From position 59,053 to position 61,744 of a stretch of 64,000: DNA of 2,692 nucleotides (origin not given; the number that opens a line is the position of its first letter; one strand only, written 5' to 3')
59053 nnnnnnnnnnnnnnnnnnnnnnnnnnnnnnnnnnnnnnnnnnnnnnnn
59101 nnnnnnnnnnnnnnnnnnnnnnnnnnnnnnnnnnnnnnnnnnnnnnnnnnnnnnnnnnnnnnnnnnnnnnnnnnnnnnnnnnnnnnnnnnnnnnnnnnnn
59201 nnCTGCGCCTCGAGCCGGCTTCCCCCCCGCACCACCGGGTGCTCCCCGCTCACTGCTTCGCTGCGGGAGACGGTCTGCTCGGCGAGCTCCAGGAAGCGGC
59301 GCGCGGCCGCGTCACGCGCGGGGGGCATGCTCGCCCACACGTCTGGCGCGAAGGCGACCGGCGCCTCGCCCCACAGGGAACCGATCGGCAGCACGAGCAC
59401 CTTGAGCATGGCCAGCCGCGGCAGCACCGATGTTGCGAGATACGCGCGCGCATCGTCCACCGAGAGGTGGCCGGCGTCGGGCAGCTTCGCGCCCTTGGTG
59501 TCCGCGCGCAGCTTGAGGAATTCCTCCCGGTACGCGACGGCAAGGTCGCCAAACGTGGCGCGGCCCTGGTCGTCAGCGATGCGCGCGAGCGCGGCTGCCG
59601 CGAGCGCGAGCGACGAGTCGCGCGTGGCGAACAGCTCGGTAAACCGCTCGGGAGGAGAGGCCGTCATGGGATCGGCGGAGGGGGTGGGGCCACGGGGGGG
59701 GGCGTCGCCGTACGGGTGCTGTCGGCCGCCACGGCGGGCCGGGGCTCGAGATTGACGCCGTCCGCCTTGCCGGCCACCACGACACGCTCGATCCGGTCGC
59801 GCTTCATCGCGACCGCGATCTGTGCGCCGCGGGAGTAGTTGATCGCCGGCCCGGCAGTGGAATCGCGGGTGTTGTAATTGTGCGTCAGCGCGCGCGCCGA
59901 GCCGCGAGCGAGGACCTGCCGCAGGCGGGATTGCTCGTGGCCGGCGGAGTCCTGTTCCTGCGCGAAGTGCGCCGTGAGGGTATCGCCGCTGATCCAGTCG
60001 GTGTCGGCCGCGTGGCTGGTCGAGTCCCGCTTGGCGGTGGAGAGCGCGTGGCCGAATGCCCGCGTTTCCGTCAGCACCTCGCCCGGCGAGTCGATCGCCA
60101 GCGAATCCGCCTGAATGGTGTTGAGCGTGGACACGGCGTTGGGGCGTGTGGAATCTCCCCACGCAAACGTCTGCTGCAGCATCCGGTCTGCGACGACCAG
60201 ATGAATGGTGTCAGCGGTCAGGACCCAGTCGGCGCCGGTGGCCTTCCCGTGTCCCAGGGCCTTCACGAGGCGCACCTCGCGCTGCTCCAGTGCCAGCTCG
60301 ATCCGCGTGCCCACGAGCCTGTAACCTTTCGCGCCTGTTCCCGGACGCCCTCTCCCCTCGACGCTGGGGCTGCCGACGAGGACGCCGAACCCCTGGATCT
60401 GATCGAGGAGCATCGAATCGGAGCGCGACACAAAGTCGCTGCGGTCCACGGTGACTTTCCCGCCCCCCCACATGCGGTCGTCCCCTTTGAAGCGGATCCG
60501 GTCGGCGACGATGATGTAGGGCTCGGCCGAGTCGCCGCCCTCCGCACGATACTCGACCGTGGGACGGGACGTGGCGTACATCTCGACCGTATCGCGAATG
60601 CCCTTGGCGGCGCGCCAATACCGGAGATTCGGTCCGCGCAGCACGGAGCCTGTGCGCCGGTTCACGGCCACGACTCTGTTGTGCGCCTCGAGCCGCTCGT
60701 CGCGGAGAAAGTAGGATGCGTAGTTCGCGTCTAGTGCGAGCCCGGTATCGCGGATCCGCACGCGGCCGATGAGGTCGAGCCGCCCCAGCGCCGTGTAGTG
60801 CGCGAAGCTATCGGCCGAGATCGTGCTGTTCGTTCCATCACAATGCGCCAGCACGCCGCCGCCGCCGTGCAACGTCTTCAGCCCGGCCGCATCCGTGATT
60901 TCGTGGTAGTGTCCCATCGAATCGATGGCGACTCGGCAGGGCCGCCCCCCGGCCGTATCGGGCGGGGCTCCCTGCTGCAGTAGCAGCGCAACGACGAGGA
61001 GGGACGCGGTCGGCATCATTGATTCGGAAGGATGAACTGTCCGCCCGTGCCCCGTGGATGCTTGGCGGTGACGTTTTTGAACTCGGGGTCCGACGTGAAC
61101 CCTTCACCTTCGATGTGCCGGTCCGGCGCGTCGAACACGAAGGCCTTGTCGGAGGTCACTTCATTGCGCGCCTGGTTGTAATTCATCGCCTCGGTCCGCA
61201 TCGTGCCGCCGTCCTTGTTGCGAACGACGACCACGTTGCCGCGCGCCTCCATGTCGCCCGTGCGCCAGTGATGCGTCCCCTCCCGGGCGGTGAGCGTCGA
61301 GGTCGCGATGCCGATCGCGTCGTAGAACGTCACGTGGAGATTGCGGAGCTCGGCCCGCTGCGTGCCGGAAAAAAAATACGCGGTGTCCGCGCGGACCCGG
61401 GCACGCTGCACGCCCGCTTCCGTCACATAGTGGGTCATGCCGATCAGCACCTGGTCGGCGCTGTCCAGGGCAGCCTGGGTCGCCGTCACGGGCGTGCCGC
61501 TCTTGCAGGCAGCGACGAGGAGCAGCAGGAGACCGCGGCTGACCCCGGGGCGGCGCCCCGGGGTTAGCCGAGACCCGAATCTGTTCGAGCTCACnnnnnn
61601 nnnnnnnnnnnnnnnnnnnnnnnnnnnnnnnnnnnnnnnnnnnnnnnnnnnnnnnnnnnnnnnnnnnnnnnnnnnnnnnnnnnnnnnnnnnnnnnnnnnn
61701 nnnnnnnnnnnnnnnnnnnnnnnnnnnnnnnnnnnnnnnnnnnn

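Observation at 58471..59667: LptB carries an unrecognised ~150-aa N-terminal domain, translationally coupled to lptA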

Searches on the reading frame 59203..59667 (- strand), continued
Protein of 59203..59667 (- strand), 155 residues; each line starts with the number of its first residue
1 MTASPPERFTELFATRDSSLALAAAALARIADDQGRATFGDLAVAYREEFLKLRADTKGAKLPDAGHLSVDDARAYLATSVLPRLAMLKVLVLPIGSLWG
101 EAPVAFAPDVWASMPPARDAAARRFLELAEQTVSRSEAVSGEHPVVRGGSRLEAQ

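Call 54: find_encoding_contigs(protein=P0202, flank=5000, max_places=1)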
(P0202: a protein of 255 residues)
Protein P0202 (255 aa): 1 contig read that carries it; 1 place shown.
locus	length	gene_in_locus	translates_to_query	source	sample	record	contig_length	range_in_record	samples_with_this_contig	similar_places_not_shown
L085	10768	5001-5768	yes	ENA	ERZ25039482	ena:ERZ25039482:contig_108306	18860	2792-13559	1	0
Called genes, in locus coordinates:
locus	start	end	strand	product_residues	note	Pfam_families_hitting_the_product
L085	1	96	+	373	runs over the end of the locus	PF06418:CTP_synth_N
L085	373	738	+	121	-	PF00793:DAHP_synth_1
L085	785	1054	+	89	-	-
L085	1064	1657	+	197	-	-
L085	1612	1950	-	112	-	-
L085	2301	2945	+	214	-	PF00571:CBS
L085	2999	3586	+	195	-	-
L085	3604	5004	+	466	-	-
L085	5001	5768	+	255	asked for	PF00005:ABC_tran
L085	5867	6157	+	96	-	-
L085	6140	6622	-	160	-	-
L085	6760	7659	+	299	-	PF04963:Sigma54_CBD, PF04552:Sigma54_DBD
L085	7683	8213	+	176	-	PF13641:Glyco_tranf_2_3 (weak), PF00535:Glycos_transf_2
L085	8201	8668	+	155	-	-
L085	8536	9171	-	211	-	-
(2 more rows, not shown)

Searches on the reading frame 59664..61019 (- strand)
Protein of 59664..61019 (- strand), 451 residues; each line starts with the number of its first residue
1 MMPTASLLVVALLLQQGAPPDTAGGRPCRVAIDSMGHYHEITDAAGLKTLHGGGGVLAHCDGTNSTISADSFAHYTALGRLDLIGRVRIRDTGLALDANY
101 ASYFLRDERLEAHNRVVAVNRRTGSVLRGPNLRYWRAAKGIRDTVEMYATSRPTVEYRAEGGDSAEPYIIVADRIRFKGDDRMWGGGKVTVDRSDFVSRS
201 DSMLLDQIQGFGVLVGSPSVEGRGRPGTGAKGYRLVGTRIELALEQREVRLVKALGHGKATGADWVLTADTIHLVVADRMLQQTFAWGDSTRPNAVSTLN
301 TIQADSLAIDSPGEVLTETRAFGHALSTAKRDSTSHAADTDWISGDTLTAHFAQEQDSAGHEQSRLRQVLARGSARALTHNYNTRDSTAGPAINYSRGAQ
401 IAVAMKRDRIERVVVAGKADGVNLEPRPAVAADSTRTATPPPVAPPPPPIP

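Call 4: search_protein_families(library=pfam, proteins=[window:59664-61019:-], max_evalue=1)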
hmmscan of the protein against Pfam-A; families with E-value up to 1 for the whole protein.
window:59664-61019:- (451 aa): 0 families

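Call 6: search_protein_families(library=ncbifam, proteins=[window:59664-61019:-], max_evalue=0.1)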
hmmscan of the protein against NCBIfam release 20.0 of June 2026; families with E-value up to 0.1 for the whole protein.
window:59664-61019:- (451 aa): 0 families

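Call 34: search_solved_structures(query=window:59664-61019:-, max_evalue=10)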
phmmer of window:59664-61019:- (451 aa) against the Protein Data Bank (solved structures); distinct sequences matched with E-value up to 10: 0.

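Call 39: search_solved_structures(query=A4, max_evalue=10)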
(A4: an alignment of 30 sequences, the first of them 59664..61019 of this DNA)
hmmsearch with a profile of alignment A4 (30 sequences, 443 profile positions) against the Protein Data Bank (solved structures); distinct sequences matched with E-value up to 10: 4.
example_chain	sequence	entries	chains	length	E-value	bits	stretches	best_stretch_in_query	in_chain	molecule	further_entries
9o9c_B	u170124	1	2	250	0.055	15.3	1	48-103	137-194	IL-18 Surrogate Cytokine Agonist DR3085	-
9o9b_A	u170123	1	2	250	0.54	12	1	47-103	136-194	IL-18 Surrogate Cytokine Agonist DR3097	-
6p5i_AU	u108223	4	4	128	1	11.1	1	164-194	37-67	eL22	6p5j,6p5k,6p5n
9cbv_A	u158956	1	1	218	1.6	10.4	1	50-85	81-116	Lens fiber membrane intrinsic protein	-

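Call 40: search_protein_families(library=pfam, alignment_id=A4, max_evalue=1)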
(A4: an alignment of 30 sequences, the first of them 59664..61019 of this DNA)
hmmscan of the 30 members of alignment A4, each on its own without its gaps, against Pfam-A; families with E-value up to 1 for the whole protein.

A. member 1, window:59664-61019:- (451 aa): 0 families

B. families by the number of members that match (of 30 scanned): 10 families
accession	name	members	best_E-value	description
PF03968.19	LptD_N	15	6.9e-05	LptA/(LptD N-terminal domain) LPS transport protein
PF06835.18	LptC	2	8.7e-05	Lipopolysaccharide-assembly, LptC-related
PF24264.1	DUF7465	2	0.039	Family of unknown function (DUF7465)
PF10090.15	HPTransfase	1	0.01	Histidine phosphotransferase C-terminal domain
PF24997.1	PSF1_C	1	0.074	PSF1 C-terminal domain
PF04545.22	Sigma70_r4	1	0.094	Sigma-70, region 4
PF15161.11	Neuropep_like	1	0.15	Neuropeptide-like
PF20833.2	RNase_E_G_Thio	1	0.19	RNase E/G, Thioredoxin-like domain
PF13100.11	OstA_2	1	0.24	OstA-like protein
PF17093.10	PBP_N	1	0.5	Penicillin-binding protein N-terminus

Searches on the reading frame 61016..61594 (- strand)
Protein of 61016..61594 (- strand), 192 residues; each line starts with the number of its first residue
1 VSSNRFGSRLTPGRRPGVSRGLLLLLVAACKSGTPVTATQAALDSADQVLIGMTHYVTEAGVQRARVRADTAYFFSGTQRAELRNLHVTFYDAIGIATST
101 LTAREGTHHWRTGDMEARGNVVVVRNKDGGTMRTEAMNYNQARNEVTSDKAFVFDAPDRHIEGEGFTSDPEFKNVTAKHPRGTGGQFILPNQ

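Call 6: search_protein_families(library=ncbifam, proteins=[window:61016-61594:-], max_evalue=0.1)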
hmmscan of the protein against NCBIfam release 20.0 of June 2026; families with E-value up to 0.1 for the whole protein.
window:61016-61594:- (192 aa): 1 family
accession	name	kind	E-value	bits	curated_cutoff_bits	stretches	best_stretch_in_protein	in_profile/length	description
TIGR04409.1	LptC_YrbK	equivalog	8.2e-20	71.1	38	1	28-175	19-170/180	LPS export ABC transporter periplasmic protein LptC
